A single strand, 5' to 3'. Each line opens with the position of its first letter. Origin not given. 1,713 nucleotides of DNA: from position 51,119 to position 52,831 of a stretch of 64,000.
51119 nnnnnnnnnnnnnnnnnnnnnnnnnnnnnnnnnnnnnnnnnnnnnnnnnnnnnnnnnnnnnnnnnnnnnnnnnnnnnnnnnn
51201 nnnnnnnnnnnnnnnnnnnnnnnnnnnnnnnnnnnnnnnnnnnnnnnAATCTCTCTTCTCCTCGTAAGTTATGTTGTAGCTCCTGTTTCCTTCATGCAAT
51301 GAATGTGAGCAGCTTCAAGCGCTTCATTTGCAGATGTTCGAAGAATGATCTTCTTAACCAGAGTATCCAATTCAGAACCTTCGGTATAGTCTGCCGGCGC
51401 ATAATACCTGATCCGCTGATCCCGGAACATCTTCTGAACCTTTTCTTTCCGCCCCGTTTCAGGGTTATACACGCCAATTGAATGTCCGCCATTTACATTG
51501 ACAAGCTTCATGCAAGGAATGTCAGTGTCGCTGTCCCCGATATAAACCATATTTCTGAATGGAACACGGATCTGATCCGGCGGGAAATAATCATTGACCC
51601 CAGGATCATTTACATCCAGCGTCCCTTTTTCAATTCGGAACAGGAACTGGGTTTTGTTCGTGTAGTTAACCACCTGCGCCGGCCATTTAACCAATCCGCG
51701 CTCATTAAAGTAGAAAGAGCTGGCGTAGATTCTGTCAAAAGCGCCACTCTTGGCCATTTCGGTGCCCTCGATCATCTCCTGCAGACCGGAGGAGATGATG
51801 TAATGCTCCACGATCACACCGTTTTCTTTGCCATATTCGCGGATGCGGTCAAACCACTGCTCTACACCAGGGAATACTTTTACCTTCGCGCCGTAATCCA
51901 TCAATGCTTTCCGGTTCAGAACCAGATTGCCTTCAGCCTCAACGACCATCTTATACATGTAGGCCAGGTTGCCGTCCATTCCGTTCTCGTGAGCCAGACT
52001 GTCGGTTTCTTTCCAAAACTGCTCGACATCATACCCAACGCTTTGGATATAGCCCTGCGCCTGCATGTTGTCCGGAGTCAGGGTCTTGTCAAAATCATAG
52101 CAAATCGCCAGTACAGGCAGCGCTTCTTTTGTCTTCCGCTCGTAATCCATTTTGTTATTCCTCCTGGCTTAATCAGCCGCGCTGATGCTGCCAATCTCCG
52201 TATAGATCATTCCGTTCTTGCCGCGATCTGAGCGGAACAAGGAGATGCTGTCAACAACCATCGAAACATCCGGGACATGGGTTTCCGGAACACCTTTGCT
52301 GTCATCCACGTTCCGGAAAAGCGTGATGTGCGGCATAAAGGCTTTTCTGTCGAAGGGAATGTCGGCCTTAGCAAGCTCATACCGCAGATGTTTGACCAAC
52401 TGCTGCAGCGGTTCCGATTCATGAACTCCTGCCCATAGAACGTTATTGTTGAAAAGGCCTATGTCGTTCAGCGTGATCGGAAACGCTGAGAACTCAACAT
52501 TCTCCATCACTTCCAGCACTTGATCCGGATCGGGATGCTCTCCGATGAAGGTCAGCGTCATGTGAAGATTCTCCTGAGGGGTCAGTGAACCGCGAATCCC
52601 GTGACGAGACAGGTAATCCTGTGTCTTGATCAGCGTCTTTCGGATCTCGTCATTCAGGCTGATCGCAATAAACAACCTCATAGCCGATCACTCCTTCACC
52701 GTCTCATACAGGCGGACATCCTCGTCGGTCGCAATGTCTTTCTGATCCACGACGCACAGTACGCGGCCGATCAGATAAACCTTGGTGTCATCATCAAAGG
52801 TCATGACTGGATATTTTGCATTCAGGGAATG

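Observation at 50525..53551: Repressor-led four-gene operon: CI/LexA-like repressor + 2H phosphoesterase + HAD hydrolase + alpha-CTD protein (candidate lysogen-expressed defence or counter-defence cassette)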

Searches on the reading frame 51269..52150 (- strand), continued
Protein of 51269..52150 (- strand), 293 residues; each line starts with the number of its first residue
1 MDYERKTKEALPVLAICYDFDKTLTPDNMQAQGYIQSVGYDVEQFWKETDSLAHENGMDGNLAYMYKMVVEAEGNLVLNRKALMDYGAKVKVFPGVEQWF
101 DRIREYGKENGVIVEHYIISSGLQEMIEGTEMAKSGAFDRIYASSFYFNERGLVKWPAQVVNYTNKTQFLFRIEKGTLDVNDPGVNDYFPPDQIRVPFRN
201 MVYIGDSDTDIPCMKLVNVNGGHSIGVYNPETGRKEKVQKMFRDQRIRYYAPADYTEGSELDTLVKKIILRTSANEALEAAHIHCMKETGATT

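Call 62: find_encoding_contigs(protein=P0032, flank=6000, max_places=3)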
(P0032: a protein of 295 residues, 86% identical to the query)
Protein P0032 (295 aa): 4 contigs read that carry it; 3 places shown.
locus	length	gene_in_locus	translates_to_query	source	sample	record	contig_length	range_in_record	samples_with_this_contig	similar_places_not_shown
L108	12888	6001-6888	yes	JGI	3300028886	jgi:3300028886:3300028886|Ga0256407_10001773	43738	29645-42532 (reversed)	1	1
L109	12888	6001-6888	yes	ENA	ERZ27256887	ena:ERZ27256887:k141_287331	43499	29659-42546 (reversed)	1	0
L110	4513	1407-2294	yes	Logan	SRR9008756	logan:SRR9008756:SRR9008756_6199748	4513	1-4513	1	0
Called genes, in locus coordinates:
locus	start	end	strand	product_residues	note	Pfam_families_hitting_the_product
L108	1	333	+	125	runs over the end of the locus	-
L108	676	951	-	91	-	-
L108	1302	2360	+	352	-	-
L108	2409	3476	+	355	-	PF10117:McrBC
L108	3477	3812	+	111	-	-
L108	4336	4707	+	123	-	-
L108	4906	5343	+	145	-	PF13302:Acetyltransf_3, PF13420:Acetyltransf_4, PF13673:Acetyltransf_10 (weak), PF00583:Acetyltransf_1, PF13508:Acetyltransf_7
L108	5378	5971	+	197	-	PF03848:TehB (weak), PF13489:Methyltransf_23, PF08241:Methyltransf_11, PF08242:Methyltransf_12, PF13649:Methyltransf_25, PF13847:Methyltransf_31 (weak)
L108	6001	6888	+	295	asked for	PF12710:HAD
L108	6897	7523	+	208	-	PF00583:Acetyltransf_1 (faint), PF13508:Acetyltransf_7 (weak)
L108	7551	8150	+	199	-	-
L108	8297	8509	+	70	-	PF04023:FeoA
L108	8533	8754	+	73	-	PF04023:FeoA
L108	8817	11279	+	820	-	PF01926:MMR_HSR1, PF02421:FeoB_N, PF17910:FeoB_Cyto, PF07670:Gate, PF07664:FeoB_C, PF07670:Gate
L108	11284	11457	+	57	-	PF12669:FeoB_associated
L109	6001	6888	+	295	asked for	PF12710:HAD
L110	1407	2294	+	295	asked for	PF12710:HAD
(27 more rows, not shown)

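Call 63: search_dna_similar(query=window:51269-52150:-, collection=phages, mode=protein, max_rows=10)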
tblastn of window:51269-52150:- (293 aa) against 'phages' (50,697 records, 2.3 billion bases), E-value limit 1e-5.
Records with a match: 1; places in all: 1; records where one place covers at least 80% of the query: 0.
Best place of each record, by identity: <60% 1.
By first word of the organism name: Bacteriophage 1.
By host as written in the record: - 1.
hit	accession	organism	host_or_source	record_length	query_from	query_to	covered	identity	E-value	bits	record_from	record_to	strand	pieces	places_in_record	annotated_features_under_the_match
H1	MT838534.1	Bacteriophage sp.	human fecal samples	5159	70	278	71%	47.1%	2e-54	195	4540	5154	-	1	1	record has no annotation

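Call 66: find_related_loci(query=A2, collection=viral_contigs, flank=8000)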
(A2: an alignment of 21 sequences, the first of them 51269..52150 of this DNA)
Query A2 (293 aa) in viral_contigs; peptide patterns used: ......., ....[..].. (x = any residue, [..] = any of these).
33 stretches matched a pattern; 7 encode a relative of the query (tblastn E <= 1e-3); 7 distinct loci.
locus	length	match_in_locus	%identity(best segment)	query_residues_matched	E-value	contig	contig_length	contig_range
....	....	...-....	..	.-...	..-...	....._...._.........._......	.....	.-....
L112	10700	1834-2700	74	1-288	3e-145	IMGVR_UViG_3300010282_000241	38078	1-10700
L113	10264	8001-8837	71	2-282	2e-141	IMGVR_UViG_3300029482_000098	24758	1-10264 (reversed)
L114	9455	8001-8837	71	2-282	2e-141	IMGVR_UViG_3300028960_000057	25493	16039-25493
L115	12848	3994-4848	69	2-288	3e-140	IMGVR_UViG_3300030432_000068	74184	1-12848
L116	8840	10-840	70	2-280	1e-133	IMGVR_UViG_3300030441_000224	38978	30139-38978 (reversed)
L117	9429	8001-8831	64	8-288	1e-122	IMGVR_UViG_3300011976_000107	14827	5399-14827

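Call 76: search_protein_families(library=pfam, proteins=[L035:4645-7197:+, L035:7233-8540:+, L035:8680-9354:+, L035:9484-9963:+, L035:10886-11284:+, L035:11300-11791:+, L035:11838-12368:-, L035:13059-13892:+, L035:13955-15133:+], max_evalue=0.05)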
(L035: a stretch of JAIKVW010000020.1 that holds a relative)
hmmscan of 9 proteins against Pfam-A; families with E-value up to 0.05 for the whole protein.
L035:4645-7197:+ (850 aa): 12 families
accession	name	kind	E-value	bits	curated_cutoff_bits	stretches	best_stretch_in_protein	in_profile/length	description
PF13424.12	TPR_12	-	3.2e-17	62.9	30.1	5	526-606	2-77/77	Tetratricopeptide repeat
PF13676.11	TIR_2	-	6.6e-11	43.2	28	1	167-260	1-92/122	TIR domain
PF13181.12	TPR_8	-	2e-09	37.3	25.7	1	621-648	1-28/34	Tetratricopeptide repeat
PF07719.23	TPR_2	-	4.4e-08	33.1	27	1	622-648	2-28/34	Tetratricopeptide repeat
PF00515.34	TPR_1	-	7.5e-08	32.3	27.8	2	622-651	2-31/34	Tetratricopeptide repeat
PF13374.12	TPR_10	-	1.3e-06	28.6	27.5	0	566-602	1-37/42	Tetratricopeptide repeat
PF17874.7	TPR_MalT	-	1.8e-06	27.9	45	1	385-552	33-193/336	MalT-like TPR region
PF08238.18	Sel1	-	2.7e-06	28.1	30.7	1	309-339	5-35/36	Sel1 repeat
PF25058.1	ARM_TT21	-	0.002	18.6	27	0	444-507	13-84/155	Tetratricopeptide repeat protein 21 ARM repeat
PF08631.16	SPO22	-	0.0028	17.6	27.5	1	433-519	30-120/274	Meiosis protein SPO22/ZIP4 like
PF13428.12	TPR_14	-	0.0065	17.5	23.5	0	439-470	2-33/44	Tetratricopeptide repeat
PF14559.12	TPR_19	-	0.028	15.2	25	1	452-513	5-58/68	Tetratricopeptide repeat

L035:7233-8540:+ (435 aa): 1 family
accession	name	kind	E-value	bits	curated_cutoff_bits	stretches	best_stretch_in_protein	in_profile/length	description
PF01661.27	Macro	-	1.8e-31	109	22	1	19-133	1-118/118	Macro domain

L035:8680-9354:+ (224 aa): 4 families
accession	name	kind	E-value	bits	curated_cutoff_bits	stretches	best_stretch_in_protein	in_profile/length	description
PF00092.34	VWA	-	2.1e-05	25.2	23.8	1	8-166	2-155/174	von Willebrand factor type A domain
PF05762.20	VWA_CoxE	-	0.00011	22.1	26.4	1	6-135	57-177/222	VWA domain containing CoxE-like protein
PF13519.12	VWA_2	-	0.00049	21.1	27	1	8-90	1-86/107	von Willebrand factor type A domain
PF11246.14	Phage_gp53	-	0.027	14.6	21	0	26-75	104-152/200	Base plate wedge protein 53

L035:9484-9963:+ (159 aa): 3 families
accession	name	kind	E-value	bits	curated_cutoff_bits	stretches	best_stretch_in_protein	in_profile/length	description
PF00578.27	AhpC-TSA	-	7.9e-45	152.2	26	1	11-137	2-122/124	AhpC/TSA family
PF08534.16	Redoxin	-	1e-22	81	26.6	1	11-140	3-132/148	Redoxin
PF13911.12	AhpC-TSA_2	-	0.001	19.9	27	1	58-115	3-60/114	AhpC/TSA antioxidant enzyme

L035:10886-11284:+ (132 aa): 4 families
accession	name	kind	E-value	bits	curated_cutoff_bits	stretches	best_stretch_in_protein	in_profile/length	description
PF00293.34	NUDIX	-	1.8e-20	73.7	21.1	1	3-110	3-119/134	NUDIX domain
PF14815.12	NUDIX_4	-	2.4e-15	56.8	35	1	8-111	2-101/113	NUDIX domain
PF22327.2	Nudt16-like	-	0.006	17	27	1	33-63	37-68/161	U8 snoRNA-decapping enzyme-like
PF20088.4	DUF6480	-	0.037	14.3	25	0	30-46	17-32/78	Family of unknown function (DUF6480)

L035:11300-11791:+ (163 aa): 5 families
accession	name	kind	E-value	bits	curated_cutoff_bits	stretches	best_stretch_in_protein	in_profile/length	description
PF02834.22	LigT_PEase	-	1.1e-19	70.8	23.3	2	9-85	3-85/87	LigT like Phosphoesterase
PF13563.12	2_5_RNA_ligase2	-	2.4e-10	41.1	27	1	22-148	10-148/152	2'-5' RNA ligase superfamily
PF10469.15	AKAP7_NLS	-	6.9e-05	23.2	24.4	1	27-124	30-150/208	AKAP7 2'5' RNA ligase-like domain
PF03028.21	Dynein_heavy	-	0.0011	19.4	30.5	1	23-73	49-97/115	Dynein heavy chain region D6 P-loop domain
PF23474.1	Acb1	-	0.04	14.1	27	0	23-125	19-113/144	Anti-CBASS protein Acb1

L035:11838-12368:- (176 aa): 0 families

L035:13059-13892:+ (277 aa): 3 families
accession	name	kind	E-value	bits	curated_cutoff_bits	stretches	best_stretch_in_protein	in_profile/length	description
PF00924.24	MS_channel_2nd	-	4.9e-10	39.8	20.2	1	117-174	2-58/68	Mechanosensitive ion channel, beta-domain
PF21088.3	MS_channel_1st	-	7.5e-07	29.5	23.1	1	76-115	3-42/42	Mechanosensitive ion channel, transmembrane helices 2/3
PF03899.21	ATP-synt_I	-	0.04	14.8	25.1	0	55-103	50-98/99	ATP synthase I chain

L035:13955-15133:+ (392 aa): 4 families
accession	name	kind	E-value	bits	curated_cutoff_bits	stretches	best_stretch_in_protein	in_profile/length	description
PF08543.17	Phos_pyr_kin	-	1.3e-24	87.4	27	1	144-376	12-239/246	Phosphomethylpyrimidine kinase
PF00392.27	GntR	-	1.4e-13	50.7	27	1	23-83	4-64/64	Bacterial regulatory proteins, gntR family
PF00294.29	PfkB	-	8e-12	45.5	25.8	1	236-362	165-283/302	pfkB family carbohydrate kinase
PF13545.12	HTH_Crp_2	-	0.0074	16.7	27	1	45-78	24-56/70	Crp-like helix-turn-helix domain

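Call 79: search_protein_families(library=pfam, alignment_id=A5, max_evalue=0.00001)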
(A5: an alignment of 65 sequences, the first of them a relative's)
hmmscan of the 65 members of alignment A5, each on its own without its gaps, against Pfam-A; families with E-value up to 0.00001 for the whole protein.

A. member 1, L013:9374-9955:+ (194 aa): 1 family
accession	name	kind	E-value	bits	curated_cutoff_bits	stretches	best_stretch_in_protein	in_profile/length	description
PF16011.10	CBM9_2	-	2.2e-30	106.3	25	1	11-193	8-199/199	Carbohydrate-binding family 9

B. families by the number of members that match (of 65 scanned): 83 families (the first 25 are shown)
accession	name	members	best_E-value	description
PF02146.23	SIR2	4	1.1e-52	Sir2 family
PF01420.25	Methylase_S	3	6.4e-46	Type I restriction modification DNA specificity domain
PF01693.22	Cauli_VI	3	2.2e-22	Ribonuclease H1 N-terminal domain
PF00075.30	RNase_H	3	1.3e-13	RNase H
PF08902.16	DUF1848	2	9.4e-110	Domain of unknown function (DUF1848)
PF00664.28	ABC_membrane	2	5e-50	ABC transporter transmembrane region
PF01048.26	PNP_UDP_1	2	7.7e-49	Phosphorylase superfamily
PF04851.21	ResIII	2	9.2e-41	Type III restriction enzyme, res subunit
PF00005.33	ABC_tran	2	1.1e-33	ABC transporter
PF13472.12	Lipase_GDSL_2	2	1.4e-25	GDSL-like Lipase/Acylhydrolase family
PF08463.15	EcoEI_R_C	2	6e-23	EcoEI R protein C-terminal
PF00657.28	Lipase_GDSL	2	2.3e-19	GDSL-like Lipase/Acylhydrolase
PF18766.7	SWI2_SNF2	2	3.1e-19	SWI2/SNF2 ATPase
PF13643.11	DUF4145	2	3.5e-13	Domain of unknown function (DUF4145)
PF01208.23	URO-D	2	2.3e-11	Uroporphyrinogen decarboxylase (URO-D)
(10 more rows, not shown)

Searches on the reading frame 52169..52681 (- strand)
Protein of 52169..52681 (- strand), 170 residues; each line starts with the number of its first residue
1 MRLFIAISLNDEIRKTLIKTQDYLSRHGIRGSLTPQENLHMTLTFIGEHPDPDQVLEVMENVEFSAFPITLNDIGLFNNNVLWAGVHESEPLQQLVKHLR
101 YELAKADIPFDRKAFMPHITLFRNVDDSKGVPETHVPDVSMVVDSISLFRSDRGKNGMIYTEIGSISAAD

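Call 3: search_protein_families(library=pfam, proteins=[window:52169-52681:-], max_evalue=0.01)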
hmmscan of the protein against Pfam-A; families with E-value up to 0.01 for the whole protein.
window:52169-52681:- (170 aa): 3 families
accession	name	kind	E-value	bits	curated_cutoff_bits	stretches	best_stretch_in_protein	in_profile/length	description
PF02834.22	LigT_PEase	-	1.7e-21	76.6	23.3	2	7-83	1-87/87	LigT like Phosphoesterase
PF13563.12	2_5_RNA_ligase2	-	1.5e-14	54.7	27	1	34-154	21-151/152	2'-5' RNA ligase superfamily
PF10469.15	AKAP7_NLS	-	1.7e-08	35.1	24.4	1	4-130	4-155/208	AKAP7 2'5' RNA ligase-like domain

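Call 4: search_protein_families(library=padloc, proteins=[window:52169-52681:-], max_evalue=0.01)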
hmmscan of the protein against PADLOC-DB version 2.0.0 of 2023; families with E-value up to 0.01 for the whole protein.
window:52169-52681:- (170 aa): 0 families

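Call 5: search_protein_families(library=phrogs, proteins=[window:52169-52681:-], max_evalue=0.01)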
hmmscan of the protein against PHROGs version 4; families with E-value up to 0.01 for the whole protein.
window:52169-52681:- (170 aa): 1 family
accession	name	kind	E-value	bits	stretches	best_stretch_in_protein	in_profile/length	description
phrog_755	-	DNA, RNA and nucleotide metabolism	0.00068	20.2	1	4-143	10-140/156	RNA ligase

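Call 6: search_protein_families(library=ncbifam, proteins=[window:52169-52681:-], max_evalue=0.01)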
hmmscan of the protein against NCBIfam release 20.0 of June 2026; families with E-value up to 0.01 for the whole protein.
window:52169-52681:- (170 aa): 3 families
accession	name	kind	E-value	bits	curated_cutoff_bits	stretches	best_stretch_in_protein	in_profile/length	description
TIGR02258.1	2_5_ligase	equivalog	6.8e-38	130.3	65.7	1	1-166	1-178/180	RNA 2',3'-cyclic phosphodiesterase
NF011704.0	PRK15124.1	equivalog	2.9e-18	66.5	184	1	2-163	6-169/176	RNA 2',3'-cyclic phosphodiesterase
NF010223.0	PRK13679.1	equivalog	0.0018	18.2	129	1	56-127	52-124/170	hypothetical protein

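Call 65: search_dna_similar(query=window:52169-52681:-, collection=phages, mode=protein, max_rows=10)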
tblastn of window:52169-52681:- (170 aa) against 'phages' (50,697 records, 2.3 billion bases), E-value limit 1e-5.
Records with a match: 1; places in all: 1; records where one place covers at least 80% of the query: 1.
Best place of each record, by identity: <60% 1.
By first word of the organism name: Salmonella 1.
By host as written in the record: Homo sapiens 1.
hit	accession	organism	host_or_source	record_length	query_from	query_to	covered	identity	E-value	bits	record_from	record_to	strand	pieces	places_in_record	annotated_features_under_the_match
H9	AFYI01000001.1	Salmonella enterica subsp. enterica serovar Infantis str. ...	Homo sapiens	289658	2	163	95%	28.8%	6e-9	59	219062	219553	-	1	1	2'-5' RNA ligase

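Call 67: search_solved_structures(query=window:52169-52681:-, max_evalue=1)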
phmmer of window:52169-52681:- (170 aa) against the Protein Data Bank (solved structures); distinct sequences matched with E-value up to 1: 6.
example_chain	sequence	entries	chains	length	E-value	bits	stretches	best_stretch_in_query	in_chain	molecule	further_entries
1vdx_A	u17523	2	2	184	2.9e-17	66.1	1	1-164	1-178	Hypothetical protein PH0099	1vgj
2fyh_A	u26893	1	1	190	4.7e-16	62.2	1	1-163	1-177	putative integral membrane transport protein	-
5ldi_A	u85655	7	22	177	1.9e-12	50.5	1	2-161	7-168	RNA 2',3'-cyclic phosphodiesterase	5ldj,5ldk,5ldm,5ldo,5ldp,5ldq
4qak_A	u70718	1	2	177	2.5e-12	50.1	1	2-161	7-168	2'-5'-RNA ligase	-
1iuh_A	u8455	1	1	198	1.5e-09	41.1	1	1-165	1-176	2'-5' RNA Ligase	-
5h7e_A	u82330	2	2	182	4.8e-06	29.7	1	2-161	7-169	RNA 2',3'-cyclic phosphodiesterase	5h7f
